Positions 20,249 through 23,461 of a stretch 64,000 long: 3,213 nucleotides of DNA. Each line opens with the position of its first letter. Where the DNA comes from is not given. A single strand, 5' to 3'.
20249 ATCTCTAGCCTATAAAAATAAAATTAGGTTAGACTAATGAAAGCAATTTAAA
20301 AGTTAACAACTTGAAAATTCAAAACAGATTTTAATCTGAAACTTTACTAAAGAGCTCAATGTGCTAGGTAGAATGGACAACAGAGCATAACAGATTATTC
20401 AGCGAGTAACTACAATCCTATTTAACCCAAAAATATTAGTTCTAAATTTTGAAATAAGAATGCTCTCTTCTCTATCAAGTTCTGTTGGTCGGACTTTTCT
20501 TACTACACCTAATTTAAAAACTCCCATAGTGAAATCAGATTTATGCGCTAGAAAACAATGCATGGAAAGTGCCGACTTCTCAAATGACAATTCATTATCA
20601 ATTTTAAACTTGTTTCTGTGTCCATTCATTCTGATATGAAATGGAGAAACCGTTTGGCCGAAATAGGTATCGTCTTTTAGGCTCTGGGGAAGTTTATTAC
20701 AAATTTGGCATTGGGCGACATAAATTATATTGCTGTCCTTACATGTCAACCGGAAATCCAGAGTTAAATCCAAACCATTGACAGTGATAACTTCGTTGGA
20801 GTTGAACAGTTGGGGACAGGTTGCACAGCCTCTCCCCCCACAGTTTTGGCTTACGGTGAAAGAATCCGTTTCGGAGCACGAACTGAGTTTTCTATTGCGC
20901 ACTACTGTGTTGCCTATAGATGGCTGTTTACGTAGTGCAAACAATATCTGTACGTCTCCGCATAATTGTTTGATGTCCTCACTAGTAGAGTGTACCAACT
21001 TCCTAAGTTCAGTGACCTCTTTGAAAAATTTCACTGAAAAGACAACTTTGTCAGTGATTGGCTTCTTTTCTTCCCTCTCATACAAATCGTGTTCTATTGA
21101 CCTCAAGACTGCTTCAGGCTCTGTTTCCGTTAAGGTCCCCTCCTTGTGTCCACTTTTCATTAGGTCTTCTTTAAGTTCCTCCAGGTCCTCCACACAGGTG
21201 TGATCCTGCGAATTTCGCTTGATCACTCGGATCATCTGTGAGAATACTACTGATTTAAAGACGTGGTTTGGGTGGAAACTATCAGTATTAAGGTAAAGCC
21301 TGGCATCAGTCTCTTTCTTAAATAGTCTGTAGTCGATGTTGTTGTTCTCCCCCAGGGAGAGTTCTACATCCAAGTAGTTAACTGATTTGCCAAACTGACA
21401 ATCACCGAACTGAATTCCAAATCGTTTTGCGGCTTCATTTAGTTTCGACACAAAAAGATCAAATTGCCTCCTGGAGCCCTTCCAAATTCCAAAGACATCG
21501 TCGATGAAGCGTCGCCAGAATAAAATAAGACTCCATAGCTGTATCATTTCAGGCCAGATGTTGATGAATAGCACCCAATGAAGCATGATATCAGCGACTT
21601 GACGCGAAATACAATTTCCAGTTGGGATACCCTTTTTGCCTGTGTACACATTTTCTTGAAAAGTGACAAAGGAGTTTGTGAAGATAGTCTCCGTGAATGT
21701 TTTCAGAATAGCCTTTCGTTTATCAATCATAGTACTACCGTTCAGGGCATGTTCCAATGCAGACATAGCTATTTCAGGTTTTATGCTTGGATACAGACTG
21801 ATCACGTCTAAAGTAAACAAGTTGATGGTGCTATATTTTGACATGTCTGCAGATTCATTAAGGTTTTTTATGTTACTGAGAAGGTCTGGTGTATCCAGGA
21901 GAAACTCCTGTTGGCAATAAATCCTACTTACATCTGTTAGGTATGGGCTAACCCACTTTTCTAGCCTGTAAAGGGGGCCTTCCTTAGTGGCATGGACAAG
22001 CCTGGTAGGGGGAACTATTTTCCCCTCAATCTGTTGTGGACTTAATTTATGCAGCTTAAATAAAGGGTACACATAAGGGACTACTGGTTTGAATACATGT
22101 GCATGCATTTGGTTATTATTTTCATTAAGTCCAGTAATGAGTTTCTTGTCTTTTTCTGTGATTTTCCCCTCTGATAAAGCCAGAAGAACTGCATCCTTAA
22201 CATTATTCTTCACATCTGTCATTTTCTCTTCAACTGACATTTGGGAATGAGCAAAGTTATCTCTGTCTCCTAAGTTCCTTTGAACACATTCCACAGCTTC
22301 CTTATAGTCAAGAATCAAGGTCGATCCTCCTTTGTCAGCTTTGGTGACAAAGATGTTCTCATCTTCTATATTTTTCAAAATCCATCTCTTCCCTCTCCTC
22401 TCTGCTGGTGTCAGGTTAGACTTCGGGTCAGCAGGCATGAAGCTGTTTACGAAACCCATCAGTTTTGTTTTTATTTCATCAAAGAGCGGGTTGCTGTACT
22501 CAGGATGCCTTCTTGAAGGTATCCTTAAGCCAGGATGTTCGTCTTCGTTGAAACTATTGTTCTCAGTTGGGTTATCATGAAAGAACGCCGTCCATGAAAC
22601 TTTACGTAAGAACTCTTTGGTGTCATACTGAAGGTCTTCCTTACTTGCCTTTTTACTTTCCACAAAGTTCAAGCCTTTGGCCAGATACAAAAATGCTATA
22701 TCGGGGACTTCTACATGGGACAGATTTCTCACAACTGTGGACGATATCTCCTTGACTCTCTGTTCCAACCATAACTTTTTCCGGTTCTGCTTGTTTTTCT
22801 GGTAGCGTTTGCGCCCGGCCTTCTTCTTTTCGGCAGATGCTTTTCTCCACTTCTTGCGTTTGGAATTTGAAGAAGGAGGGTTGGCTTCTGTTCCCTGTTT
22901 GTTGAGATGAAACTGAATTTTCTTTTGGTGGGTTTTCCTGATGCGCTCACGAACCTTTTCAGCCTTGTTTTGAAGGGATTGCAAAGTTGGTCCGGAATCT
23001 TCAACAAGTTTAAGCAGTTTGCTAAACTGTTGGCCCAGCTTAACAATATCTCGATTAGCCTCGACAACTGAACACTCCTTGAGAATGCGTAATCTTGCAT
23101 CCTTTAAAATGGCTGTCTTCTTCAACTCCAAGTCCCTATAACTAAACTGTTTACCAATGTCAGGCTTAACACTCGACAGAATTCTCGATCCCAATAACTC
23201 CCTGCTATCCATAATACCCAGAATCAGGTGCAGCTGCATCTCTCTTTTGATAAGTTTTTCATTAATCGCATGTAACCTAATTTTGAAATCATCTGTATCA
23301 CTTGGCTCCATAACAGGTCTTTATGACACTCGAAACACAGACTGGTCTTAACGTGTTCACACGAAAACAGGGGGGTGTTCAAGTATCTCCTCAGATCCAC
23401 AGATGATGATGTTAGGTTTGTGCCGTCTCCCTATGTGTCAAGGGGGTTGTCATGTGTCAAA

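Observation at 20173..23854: Apparently intact Penelope-like element with the characteristic partial-tandem pLTR and a 12-13 bp target-site duplication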

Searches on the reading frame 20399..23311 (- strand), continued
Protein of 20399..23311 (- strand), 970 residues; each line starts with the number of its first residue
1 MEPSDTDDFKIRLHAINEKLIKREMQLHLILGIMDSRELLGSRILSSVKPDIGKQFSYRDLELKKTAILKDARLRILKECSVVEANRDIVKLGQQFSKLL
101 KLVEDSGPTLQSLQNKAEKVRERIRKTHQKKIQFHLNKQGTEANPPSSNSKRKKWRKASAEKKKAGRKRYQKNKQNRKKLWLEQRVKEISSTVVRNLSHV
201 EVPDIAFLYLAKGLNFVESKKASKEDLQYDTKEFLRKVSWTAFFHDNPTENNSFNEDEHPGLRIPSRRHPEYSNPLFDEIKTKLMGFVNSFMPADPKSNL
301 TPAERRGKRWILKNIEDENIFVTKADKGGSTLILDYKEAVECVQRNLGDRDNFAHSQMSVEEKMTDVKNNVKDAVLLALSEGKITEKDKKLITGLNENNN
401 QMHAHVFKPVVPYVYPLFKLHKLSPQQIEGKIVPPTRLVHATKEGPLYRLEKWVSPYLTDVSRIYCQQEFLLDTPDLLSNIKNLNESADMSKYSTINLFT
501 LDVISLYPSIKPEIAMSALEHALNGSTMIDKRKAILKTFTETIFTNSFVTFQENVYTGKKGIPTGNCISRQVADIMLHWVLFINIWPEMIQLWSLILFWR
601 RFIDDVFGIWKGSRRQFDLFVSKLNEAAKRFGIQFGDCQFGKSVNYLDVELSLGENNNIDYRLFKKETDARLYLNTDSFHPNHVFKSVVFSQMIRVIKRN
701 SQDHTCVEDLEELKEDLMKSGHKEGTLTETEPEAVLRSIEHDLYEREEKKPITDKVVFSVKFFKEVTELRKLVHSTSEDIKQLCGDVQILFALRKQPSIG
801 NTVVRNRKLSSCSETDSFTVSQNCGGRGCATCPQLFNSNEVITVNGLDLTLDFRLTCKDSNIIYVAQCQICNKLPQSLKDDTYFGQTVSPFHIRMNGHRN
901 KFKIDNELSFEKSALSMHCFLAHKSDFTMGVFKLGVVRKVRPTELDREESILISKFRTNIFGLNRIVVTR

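Call 59: find_related_loci(query=A1, collection=metagenome_contigs, flank=2500)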
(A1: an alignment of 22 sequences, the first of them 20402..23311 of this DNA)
Query A1 (970 aa) in metagenome_contigs; peptide patterns used: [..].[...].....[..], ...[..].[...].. (x = any residue, [..] = any of these).
214 stretches matched a pattern; 30 encode a relative of the query (tblastn E <= 1e-3); 30 distinct loci.
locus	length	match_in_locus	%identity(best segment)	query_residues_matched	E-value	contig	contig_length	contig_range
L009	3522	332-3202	52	16-970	0e+0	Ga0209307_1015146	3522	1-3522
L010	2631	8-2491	54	146-970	0e+0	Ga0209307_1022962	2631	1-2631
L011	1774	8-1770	59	262-863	0e+0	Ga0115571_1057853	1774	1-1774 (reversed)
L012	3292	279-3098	41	19-965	0e+0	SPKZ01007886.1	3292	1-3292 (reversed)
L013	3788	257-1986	66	402-970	0e+0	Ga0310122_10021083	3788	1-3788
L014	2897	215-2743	38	1-843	0e+0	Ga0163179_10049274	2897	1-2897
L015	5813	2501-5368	33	19-968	9e-140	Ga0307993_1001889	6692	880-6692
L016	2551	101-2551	40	24-968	4e-104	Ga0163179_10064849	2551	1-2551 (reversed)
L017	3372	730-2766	29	266-966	2e-65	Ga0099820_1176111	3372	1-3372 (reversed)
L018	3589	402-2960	26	163-964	7e-63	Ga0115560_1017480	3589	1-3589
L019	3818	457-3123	27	124-964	2e-54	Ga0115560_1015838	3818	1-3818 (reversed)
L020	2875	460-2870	26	124-899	3e-50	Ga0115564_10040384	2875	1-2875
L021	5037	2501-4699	25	178-952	5e-45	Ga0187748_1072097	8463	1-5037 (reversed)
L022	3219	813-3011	26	178-952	5e-45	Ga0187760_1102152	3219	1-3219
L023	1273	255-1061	36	405-674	3e-45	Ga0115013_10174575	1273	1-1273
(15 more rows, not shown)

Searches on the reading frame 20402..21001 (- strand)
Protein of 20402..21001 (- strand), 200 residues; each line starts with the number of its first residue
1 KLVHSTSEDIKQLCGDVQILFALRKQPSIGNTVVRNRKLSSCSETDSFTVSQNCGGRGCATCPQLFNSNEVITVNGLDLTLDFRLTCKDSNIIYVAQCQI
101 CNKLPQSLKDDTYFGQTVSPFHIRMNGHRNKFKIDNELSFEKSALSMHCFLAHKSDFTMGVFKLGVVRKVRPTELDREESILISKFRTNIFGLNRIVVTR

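Call 10: search_protein_families(library=pfam, proteins=[window:20402-21001:-], max_evalue=10)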
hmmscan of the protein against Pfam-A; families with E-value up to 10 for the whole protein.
window:20402-21001:- (200 aa): 0 families

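Call 51: predict_structure(alignment_id=A2)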
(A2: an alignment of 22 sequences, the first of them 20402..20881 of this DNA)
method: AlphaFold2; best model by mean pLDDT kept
length: 160 residues; sequences in the alignment: 22
mean_pLDDT: 93.3   pTM: 0.87
mean pLDDT of the five models: 93.3, 92.8, 89.4, 88.1, 87.6
residues with pLDDT >= 90: 139; 70-90: 11; 50-70: 7; < 50: 3
segments of 3 or more residues with pLDDT < 50: 1-3
pLDDT, mean of each block of 10 residues (from residue 1): 56 96 97 96 98 98 88 98 98 95 97 96 98 98 97 87
secondary structure, 60 per line:
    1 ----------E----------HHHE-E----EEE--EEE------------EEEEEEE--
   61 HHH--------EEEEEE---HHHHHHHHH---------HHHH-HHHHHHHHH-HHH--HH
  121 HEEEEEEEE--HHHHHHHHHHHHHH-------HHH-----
elements in order: E32-34 E37-39 E52-58 E72-77 H81-89 H99-102 H104-112 E122-129 H132-145
